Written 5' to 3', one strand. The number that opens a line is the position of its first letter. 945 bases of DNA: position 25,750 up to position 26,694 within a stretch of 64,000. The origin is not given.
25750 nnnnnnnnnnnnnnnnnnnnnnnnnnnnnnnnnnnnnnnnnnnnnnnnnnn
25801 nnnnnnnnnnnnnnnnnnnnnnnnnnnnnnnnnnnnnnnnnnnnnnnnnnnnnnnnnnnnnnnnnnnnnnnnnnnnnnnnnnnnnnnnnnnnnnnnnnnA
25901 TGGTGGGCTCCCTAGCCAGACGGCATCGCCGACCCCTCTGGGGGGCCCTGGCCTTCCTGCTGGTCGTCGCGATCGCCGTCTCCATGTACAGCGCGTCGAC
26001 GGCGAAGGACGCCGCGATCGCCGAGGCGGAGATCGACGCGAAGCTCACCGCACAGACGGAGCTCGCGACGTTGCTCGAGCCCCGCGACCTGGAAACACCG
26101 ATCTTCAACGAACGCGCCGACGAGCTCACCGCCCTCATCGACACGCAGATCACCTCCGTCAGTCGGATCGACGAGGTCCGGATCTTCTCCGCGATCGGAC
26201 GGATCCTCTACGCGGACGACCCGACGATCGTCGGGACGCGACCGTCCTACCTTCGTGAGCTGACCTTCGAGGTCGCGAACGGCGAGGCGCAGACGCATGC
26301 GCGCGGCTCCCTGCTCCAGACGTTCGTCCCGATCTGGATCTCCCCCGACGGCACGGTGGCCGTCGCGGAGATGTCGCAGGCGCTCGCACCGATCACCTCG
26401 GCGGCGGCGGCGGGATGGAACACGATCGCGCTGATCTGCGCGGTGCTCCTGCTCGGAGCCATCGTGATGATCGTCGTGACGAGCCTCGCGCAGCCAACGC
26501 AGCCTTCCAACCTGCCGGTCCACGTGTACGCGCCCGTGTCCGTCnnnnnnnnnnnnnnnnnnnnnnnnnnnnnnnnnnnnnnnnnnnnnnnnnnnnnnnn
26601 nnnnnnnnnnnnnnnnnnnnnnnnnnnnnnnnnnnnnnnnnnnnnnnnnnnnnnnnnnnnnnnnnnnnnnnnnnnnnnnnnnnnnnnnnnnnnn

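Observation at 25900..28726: Split two-gene paralogue of the giant protein (Rosetta-stone evidence that the halves work together)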

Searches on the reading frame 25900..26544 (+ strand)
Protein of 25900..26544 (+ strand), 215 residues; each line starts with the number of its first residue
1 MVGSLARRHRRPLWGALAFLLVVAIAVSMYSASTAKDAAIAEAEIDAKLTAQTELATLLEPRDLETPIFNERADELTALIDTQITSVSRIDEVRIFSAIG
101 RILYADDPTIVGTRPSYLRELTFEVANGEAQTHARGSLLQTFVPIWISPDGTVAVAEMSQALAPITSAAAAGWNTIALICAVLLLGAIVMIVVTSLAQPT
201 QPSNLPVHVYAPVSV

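Call 27: find_related_loci(query=A1, collection=genome_contigs, flank=10000)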
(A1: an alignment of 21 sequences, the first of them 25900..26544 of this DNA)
Query A1 (215 aa) in genome_contigs; peptide patterns used: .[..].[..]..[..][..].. (x = any residue, [..] = any of these).
36 stretches matched a pattern; 9 encode a relative of the query (tblastn E <= 1e-3); 9 distinct loci.
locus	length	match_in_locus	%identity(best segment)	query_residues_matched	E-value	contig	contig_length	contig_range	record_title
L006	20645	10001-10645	97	1-215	3e-138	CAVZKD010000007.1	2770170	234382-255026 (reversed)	MAG: uncultured Actinomycetes bacterium isolate MFD00962.bin.2.293 genome assembly, contig: contig_29796, whole genome s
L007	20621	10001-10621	62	1-210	7e-82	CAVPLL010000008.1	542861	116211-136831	MAG: uncultured Actinomycetes bacterium isolate MFD10007.bin.2.144 genome assembly, contig: contig_58744, whole genome s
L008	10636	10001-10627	61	1-212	5e-78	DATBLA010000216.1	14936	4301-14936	MAG TPA_asm: Actinomycetota bacterium isolate SMAG_U3960 k141_1728159, whole genome shotgun sequence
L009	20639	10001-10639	57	1-210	6e-74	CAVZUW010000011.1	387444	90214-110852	MAG: uncultured Actinomycetes bacterium isolate MFD09267.bin.2.223 genome assembly, contig: contig_42203, whole genome s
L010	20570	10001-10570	58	1-190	1e-70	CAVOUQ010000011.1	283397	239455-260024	MAG: uncultured Actinomycetes bacterium isolate MFD10007.bin.2.82 genome assembly, contig: contig_14085, whole genome sh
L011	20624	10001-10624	56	1-210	1e-69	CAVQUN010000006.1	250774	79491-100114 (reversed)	MAG: uncultured Actinomycetes bacterium isolate MFD10007.bin.1.78 genome assembly, contig: contig_44877, whole genome sh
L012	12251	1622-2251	58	1-212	1e-65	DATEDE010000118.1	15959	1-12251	MAG TPA_asm: Actinomycetota bacterium isolate SMAG_U8290 k141_3392014, whole genome shotgun sequence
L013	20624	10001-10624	50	1-210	2e-63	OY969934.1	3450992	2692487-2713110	MAG: uncultured Actinomycetes bacterium isolate MFD04944.bin.1.31 genome assembly, chromosome: 1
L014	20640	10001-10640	60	1-210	4e-63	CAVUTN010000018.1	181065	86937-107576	MAG: uncultured Actinomycetes bacterium isolate MFD00962.bin.2.114 genome assembly, contig: contig_64730, whole genome s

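Call 32: search_protein_representatives(alignment_id=A1)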
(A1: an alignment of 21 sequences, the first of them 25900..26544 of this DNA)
Query: 21 sequences, 213 profile positions. Proteins with E-value up to 0.001 (for the whole library): 1119; up to 1e-10: 290; up to 1e-30: 36. The best 150 are listed.
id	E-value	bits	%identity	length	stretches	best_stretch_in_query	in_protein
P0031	2.0e-92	325.0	-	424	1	1-209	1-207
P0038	1.8e-90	318.6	-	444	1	1-209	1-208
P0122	3.3e-86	304.7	-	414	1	1-206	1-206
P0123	1.6e-78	279.6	-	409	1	1-203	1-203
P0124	7.2e-78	277.4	-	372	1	1-211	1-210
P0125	6.5e-72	258.0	-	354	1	2-207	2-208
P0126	8.1e-72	257.7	-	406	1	1-208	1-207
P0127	9.6e-72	257.4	-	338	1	2-209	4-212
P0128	9.7e-71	254.1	-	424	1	3-207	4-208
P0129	3.3e-57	209.9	-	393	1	1-205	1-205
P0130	1.0e-52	195.2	-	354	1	1-209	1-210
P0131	1.1e-51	191.9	-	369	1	1-208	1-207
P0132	1.2e-49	185.2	-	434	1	1-209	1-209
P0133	2.2e-48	181.1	-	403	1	1-205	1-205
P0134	5.0e-48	179.9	-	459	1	3-201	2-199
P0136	1.1e-46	175.5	-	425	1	1-203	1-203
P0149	1.2e-34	136.2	-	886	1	4-206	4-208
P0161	1.2e-27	113.3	-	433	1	1-196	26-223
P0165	7.5e-27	110.7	-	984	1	8-202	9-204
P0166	7.7e-27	110.7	-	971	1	5-200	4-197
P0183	7.9e-25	104.1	-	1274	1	10-187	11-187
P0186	1.2e-24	103.5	-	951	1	9-201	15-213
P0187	3.0e-24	102.2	-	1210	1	8-204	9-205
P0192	8.1e-24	100.8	-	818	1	14-192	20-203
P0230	4.0e-18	82.2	-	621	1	8-194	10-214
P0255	5.2e-16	75.3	-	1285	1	11-199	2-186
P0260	7.9e-16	74.7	-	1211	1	19-196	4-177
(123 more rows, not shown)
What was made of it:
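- Tried and rejected: The exhaustive profile search was what revealed the family (call 32).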

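Call 36: list_cluster_members(proteins=[P0166, P0183, P0187, P0255, P0192, P0186, P0230, P0260, P0149, P0165])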
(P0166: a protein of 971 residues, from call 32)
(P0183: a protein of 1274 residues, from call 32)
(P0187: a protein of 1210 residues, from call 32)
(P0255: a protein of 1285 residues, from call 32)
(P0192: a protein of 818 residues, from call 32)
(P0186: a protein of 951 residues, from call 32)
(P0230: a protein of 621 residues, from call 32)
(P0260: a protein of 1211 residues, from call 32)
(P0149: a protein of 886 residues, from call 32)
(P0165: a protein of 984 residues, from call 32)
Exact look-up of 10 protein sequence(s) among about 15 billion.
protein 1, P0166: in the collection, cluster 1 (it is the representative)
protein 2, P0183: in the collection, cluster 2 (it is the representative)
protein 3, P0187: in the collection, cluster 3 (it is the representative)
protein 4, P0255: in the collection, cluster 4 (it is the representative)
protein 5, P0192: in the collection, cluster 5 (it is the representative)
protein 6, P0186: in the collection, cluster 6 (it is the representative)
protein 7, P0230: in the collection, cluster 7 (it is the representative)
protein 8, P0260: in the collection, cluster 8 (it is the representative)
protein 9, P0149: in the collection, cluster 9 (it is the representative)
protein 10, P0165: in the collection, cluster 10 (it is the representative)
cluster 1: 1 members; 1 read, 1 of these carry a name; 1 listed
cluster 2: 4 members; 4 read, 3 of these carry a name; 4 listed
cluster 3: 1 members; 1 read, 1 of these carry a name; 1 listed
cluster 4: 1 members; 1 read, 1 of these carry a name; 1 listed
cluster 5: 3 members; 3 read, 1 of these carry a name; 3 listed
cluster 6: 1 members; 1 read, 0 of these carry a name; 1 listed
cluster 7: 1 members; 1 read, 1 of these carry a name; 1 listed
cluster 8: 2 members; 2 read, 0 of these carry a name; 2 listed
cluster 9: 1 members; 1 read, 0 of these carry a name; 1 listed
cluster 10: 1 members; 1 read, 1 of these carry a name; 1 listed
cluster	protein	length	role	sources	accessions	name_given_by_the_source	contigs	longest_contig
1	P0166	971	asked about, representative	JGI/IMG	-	hypothetical protein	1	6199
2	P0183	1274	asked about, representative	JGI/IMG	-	uncharacterized coiled-coil DUF342 family protein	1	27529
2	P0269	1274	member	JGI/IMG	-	hypothetical protein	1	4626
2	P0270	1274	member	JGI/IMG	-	uncharacterized coiled-coil DUF342 family protein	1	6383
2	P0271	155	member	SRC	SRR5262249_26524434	-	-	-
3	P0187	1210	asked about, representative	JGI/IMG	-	chromosome segregation ATPase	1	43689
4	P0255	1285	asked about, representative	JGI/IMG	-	chromosome segregation ATPase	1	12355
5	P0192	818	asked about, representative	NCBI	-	-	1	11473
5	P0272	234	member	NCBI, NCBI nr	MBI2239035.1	MAG: HAMP domain-containing histidine kinase, partial [Actinobacteria bacterium] | HAMP domain-containing histidine kinase [Actinomycetota bacterium]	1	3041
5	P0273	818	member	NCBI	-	-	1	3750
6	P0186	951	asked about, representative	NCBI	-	-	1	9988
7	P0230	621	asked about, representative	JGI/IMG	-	PAS domain S-box-containing protein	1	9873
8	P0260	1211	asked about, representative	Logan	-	-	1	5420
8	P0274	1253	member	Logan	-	-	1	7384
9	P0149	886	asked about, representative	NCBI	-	-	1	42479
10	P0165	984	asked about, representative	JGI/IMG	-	hypothetical protein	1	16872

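Call 42: find_encoding_contigs(protein=P0161, flank=6000, max_places=2)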
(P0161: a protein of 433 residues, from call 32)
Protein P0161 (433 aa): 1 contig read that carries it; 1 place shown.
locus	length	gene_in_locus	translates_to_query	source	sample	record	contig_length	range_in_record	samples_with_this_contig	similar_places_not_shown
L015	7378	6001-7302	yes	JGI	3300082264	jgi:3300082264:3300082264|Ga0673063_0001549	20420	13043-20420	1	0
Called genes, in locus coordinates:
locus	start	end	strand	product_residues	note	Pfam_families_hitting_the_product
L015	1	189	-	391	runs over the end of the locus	PF01833:TIG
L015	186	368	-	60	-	-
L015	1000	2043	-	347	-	PF01833:TIG (faint)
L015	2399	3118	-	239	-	PF00072:Response_reg, PF08281:Sigma70_r4_2 (weak), PF00196:GerE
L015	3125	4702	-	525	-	-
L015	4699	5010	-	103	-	-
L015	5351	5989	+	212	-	-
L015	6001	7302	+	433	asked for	-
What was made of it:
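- Tried and rejected: One LuxR-type regulator lies about 3 kb from a deep short member in L015, but that contig ends before any B gene could appear (call 42).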

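Call 43: find_encoding_contigs(protein=P0136, flank=6000, max_places=2)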
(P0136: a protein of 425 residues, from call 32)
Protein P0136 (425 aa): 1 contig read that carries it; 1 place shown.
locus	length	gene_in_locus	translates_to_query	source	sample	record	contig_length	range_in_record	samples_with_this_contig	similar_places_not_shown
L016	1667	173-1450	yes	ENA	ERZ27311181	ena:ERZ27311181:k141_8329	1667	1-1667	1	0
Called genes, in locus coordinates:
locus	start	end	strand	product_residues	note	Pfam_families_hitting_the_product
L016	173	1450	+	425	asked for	PF19220:Rod_CreS (weak), PF27605:ODF2_C (faint)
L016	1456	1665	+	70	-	?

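Call 44: predict_structure(alignment_id=A1)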
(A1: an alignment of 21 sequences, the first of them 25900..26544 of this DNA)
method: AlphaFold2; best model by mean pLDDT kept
length: 215 residues; sequences in the alignment: 21
mean_pLDDT: 86.2   pTM: 0.72
mean pLDDT of the five models: 86.2, 85.8, 84.8, 82.1, 75.9
residues with pLDDT >= 90: 126; 70-90: 62; 50-70: 23; < 50: 4
segments of 3 or more residues with pLDDT < 50: none
pLDDT, mean of each block of 10 residues (from residue 1): 61 86 94 94 93 92 91 94 86 92 92 89 89 92 87 90 92 94 90 74 53 54
secondary structure, 60 per line:
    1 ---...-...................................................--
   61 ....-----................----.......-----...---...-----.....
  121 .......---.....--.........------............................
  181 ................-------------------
elements in order: H8-58 H61-64 H70-85 E90-96 E102-104 H116-127 E131-135 E138-146 E153-161 H162-196
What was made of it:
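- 25936..25998 (+): TM1 of A (about residues 13-33). AF2 helix 8-58 (call 44).
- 25999..26397 (+): Extracytoplasmic PDC/sCache-like domain of A (about residues 34-166). It is the most conserved part of the protein. AF2 pLDDT about 90 (call 44).
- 26398..26499 (+): TM2 of A (about residues 167-200). AF2 helix 162-196 (call 44).
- On PDC / single-Cache extracytoplasmic sensor domain: AF2 pLDDT 86 and pTM 0.72 (call 44).
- Checked: AF2 of residues 1-215 (pLDDT 86) gives TM helix, alpha/beta domain, TM helix (call 44).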

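Call 49: fold_search(model_id=the predicted structure, library=pdb)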
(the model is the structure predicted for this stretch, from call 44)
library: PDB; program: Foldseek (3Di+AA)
matches with E <= 10: 729; with E <= 0.001: 7
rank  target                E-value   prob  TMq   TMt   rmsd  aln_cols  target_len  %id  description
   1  9a5d_A                1.7e-04  1.00  0.57  0.24   5.3       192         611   10  Integrative model of WALK-YYCH by crosslinking MS and deep learning (released 2024-09-18)
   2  1p0z_A                1.8e-04  1.00  0.40  0.60   3.6       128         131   19  Sensor Kinase CitA binding domain (released 2003-08-19)
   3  2j80_A                2.3e-04  1.00  0.41  0.63   3.6       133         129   18  Structure of Citrate-bound Periplasmic Domain of Sensor Histidine Kinase CitA (released 2007-10-23)
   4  2j80_B                2.6e-04  1.00  0.41  0.65   3.7       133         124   18  Structure of Citrate-bound Periplasmic Domain of Sensor Histidine Kinase CitA (released 2007-10-23)
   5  6fu4_C                2.7e-04  1.00  0.36  0.27   3.2       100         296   16  Ligand binding domain (LBD) of the p. aeruginosa histamine receptor TlpQ (released 2018-05-16)
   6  6fu4_A                6.8e-04  1.00  0.36  0.27   2.8        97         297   18  Ligand binding domain (LBD) of the p. aeruginosa histamine receptor TlpQ (released 2018-05-16)
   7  6fu4_B                7.6e-04  1.00  0.36  0.27   2.8        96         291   18  Ligand binding domain (LBD) of the p. aeruginosa histamine receptor TlpQ (released 2018-05-16)
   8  9mrh_B                1.2e-03  1.00  0.39  0.25   4.3       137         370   20  Fluorescence lifetime-readout citrate sensor (released 2025-11-12)
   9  5ere                  1.3e-03  1.00  0.32  0.13   2.8        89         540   10  Extracellular ligand binding receptor from Desulfohalobium retbaense DSM5692 (released 2016-08-10)
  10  9kp3_A                1.5e-03  1.00  0.35  0.27   2.9        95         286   17  Ligand binding domain of Pseudomonas Aeruginosa PAO1 chemoreceptor TlpQ in complex with MHF (released 2025-11-26)
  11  6pzj                  1.7e-03  1.00  0.30  0.25   1.8        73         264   20  Structure of the N-terminal domain (residues 43-304) of Methyl-accepting chemotaxis protein from Leptospira interrogans  (released 2019-08-14)
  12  5t65_A                1.7e-03  1.00  0.32  0.29   4.1        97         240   18  LIGAND BINDING DOMAIN OF PSEUDOMONAS AERUGINOSA PAO1 AMINO ACID CHEMORECEPTOR PCTA IN COMPLEX WITH L-ILE (released 2017-09-13)
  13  7prq_A                1.8e-03  1.00  0.33  0.24   4.0       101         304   15  Structure of the ligand binding domain of the PctD (PA4633) chemoreceptor of Pseudomonas aeruginosa PAO1 in complex wi (released 2022-05-11)
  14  6fu4_D                2.6e-03  1.00  0.36  0.27   2.8        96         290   18  Ligand binding domain (LBD) of the p. aeruginosa histamine receptor TlpQ (released 2018-05-16)
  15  7prq_B                2.6e-03  1.00  0.36  0.26   3.4       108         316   13  Structure of the ligand binding domain of the PctD (PA4633) chemoreceptor of Pseudomonas aeruginosa PAO1 in complex wi (released 2022-05-11)
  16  4ywz_A                3.1e-03  1.00  0.43  0.60   4.6       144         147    8  Crystal structure of the extracellular receptor domain of the essential sensor kinase WalK from Staphylococcus aureus (released 2016-03-30)
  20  4ywz_B                3.6e-03  1.00  0.43  0.60   4.6       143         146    8  Crystal structure of the extracellular receptor domain of the essential sensor kinase WalK from Staphylococcus aureus (released 2016-03-30)
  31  3by8                  6.9e-03  1.00  0.40  0.58   4.9       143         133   13  Crystal Structure of the E.coli DcuS Sensor Domain (released 2008-08-12)
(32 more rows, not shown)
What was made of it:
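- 25999..26397 (+): Foldseek matches the CitA, DcuS and WalK extracytoplasmic sensor domains, TM 0.60-0.65 normalised to target, E about 2e-4 (call 49).
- On PDC / single-Cache extracytoplasmic sensor domain: Foldseek matches CitA 1p0z and 2j80, DcuS 3by8 and WalK 4ywz, with TM 0.58-0.65 normalised to target and E 2e-4 to 7e-3 (call 49).
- The ectodomain matches CitA/DcuS/WalK-type PDC domains (calls 44, 49).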

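Call 50: find_encoding_contigs(protein=P0187, flank=7000, max_places=1)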
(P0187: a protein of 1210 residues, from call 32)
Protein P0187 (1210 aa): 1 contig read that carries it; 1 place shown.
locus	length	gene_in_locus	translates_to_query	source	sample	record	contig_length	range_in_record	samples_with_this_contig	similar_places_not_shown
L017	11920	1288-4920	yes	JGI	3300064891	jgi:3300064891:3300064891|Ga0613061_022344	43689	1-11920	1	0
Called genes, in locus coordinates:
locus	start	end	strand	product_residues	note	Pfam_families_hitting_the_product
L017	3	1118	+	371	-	?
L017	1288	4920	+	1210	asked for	-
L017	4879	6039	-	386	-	PF02771:Acyl-CoA_dh_N, PF02770:Acyl-CoA_dh_M, PF00441:Acyl-CoA_dh_1, PF08028:Acyl-CoA_dh_2, PF22924:ACOX_C_alpha1 (weak)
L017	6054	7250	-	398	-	PF00108:Thiolase_N, PF00109:ketoacyl-synt (weak), PF02803:Thiolase_C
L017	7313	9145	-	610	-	PF00004:AAA, PF01434:Peptidase_M41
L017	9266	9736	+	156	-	-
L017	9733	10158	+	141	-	PF00903:Glyoxalase, PF13468:Glyoxalase_3, PF13669:Glyoxalase_4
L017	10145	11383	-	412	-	PF08240:ADH_N, PF00107:ADH_zinc_N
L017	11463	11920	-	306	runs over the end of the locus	PF12705:PDDEXK_1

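Call 51: find_encoding_contigs(protein=P0149, flank=7000, max_places=1)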
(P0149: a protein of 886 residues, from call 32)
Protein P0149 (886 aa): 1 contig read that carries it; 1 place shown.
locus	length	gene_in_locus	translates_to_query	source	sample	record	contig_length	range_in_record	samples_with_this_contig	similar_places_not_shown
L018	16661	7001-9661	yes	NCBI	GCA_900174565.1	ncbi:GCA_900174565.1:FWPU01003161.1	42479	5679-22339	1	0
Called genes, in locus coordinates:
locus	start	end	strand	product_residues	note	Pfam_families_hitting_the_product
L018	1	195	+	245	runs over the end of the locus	-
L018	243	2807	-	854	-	PF02463:SMC_N, PF13476:AAA_23, PF13555:AAA_29, PF13558:SbcC_Walker_B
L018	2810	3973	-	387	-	PF00149:Metallophos, PF12850:Metallophos_2 (faint), PF12320:SbcD_C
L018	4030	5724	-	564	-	-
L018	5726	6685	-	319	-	-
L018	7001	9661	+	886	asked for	PF02518:HATPase_c (faint)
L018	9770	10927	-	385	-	PF02771:Acyl-CoA_dh_N, PF02770:Acyl-CoA_dh_M, PF00441:Acyl-CoA_dh_1, PF22924:ACOX_C_alpha1 (weak), PF08028:Acyl-CoA_dh_2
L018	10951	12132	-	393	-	PF00108:Thiolase_N, PF02803:Thiolase_C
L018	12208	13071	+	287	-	PF00296:Bac_luciferase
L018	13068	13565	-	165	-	PF00293:NUDIX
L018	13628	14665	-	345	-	PF02720:DUF222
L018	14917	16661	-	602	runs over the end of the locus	PF05496:RuvB_N (faint), PF00004:AAA, PF01434:Peptidase_M41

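Call 52: find_encoding_contigs(protein=P0183, flank=7000, max_places=1)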
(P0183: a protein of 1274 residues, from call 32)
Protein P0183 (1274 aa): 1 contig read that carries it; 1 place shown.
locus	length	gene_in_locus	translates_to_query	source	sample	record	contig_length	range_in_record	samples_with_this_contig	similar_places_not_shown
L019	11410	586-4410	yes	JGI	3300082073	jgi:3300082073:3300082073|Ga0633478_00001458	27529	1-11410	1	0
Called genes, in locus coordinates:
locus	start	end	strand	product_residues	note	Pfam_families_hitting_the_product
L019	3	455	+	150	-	?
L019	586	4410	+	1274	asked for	-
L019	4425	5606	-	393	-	PF00108:Thiolase_N, PF02803:Thiolase_C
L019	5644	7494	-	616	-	PF00004:AAA, PF01434:Peptidase_M41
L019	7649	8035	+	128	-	-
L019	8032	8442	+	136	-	PF00903:Glyoxalase, PF13468:Glyoxalase_3, PF13669:Glyoxalase_4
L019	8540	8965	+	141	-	-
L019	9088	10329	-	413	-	PF08240:ADH_N, PF00107:ADH_zinc_N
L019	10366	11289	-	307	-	PF19656:DUF6159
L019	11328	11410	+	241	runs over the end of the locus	PF18306:LDcluster4, PF03641:Lysine_decarbox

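Call 59: find_encoding_contigs(protein=P0192, flank=8000, max_places=1)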
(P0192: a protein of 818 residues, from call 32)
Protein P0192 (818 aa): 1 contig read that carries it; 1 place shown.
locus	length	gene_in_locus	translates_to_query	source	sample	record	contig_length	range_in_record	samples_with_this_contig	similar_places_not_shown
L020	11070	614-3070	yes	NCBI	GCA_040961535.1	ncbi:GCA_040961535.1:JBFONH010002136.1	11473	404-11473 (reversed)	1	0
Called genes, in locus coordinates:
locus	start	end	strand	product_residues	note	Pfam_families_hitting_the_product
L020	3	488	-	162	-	?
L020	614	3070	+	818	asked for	PF17203:sCache_3_2 (weak), PF00512:HisKA (weak), PF02518:HATPase_c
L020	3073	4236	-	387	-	PF02771:Acyl-CoA_dh_N, PF02770:Acyl-CoA_dh_M, PF00441:Acyl-CoA_dh_1, PF22924:ACOX_C_alpha1 (weak), PF08028:Acyl-CoA_dh_2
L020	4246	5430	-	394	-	PF00108:Thiolase_N, PF02803:Thiolase_C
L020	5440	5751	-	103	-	PF05168:HEPN (weak)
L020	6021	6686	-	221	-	PF00293:NUDIX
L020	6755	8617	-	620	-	PF05496:RuvB_N (faint), PF00004:AAA, PF01434:Peptidase_M41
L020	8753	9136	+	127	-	-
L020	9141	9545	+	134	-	PF00903:Glyoxalase, PF13468:Glyoxalase_3, PF13669:Glyoxalase_4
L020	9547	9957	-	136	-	PF01850:PIN (weak)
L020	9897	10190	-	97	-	-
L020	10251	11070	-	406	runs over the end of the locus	?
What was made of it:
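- On PDC / single-Cache extracytoplasmic sensor domain: The only trace is a precomputed weak sCache_3_2 hit on fused relative P0192 (call 59).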

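Call 60: find_encoding_contigs(protein=P0186, flank=8000, max_places=1)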
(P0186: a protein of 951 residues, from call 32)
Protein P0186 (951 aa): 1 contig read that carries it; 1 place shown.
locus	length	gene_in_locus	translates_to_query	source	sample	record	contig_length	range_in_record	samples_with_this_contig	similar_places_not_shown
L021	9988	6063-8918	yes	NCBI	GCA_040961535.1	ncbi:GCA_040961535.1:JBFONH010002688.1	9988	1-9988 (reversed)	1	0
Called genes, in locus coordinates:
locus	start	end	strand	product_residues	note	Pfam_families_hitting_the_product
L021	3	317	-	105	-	?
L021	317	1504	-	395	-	PF00149:Metallophos, PF12320:SbcD_C (weak)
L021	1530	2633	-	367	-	-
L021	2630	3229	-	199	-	PF13646:HEAT_2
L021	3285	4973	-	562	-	-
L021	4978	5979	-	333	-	-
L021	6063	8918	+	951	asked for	PF00512:HisKA (weak), PF02518:HATPase_c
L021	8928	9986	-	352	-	?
